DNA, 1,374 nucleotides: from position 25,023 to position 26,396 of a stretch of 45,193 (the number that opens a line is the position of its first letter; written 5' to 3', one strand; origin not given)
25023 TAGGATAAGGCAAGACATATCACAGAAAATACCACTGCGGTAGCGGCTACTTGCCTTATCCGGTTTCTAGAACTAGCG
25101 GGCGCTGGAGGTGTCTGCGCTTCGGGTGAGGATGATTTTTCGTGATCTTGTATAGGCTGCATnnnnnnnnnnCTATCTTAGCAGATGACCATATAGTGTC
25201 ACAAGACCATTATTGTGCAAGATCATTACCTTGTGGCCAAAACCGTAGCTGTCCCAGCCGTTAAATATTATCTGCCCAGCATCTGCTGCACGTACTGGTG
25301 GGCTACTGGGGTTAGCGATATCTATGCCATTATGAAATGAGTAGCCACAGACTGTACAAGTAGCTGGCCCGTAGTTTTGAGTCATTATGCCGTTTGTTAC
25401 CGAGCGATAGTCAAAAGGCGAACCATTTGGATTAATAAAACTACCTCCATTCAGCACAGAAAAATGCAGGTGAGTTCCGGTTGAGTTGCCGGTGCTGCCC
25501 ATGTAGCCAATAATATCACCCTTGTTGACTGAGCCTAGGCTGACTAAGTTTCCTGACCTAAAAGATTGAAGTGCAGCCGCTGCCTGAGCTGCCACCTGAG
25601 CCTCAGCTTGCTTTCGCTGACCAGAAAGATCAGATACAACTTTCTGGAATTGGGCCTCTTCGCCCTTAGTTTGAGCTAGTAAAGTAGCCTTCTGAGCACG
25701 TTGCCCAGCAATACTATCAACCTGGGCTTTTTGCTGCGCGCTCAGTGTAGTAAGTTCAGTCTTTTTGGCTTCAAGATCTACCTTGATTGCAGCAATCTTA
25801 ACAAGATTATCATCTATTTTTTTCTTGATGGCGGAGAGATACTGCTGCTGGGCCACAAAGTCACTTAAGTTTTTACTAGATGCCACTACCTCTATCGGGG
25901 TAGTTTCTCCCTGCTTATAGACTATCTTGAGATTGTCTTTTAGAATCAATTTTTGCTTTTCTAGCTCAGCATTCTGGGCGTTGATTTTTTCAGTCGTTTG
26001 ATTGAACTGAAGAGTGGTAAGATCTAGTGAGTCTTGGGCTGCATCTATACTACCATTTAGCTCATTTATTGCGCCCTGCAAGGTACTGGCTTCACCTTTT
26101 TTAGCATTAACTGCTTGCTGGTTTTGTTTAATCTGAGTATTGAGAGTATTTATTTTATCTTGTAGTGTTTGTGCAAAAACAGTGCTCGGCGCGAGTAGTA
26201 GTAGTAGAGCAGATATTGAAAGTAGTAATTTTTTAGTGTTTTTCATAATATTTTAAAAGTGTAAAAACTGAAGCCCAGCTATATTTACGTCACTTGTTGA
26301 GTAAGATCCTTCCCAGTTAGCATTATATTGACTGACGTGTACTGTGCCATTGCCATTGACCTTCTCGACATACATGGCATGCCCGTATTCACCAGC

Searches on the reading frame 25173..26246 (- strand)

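Call 73: search_protein_families(library=pfam, proteins=[window:25173-26246:-], max_evalue=0.001)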
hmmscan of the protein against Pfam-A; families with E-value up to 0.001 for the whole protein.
window:25173-26246:- (357 aa): 2 families
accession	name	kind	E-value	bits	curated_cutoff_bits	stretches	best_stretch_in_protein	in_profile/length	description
PF01551.29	Peptidase_M23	-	5.2e-23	81.5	28.7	2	304-355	2-52/96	Peptidase family M23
PF24568.1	CC_PcsB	-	0.00035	20.8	27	1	90-143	3-57/75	Peptidoglycan hydrolase PcsB, coiled-coil domain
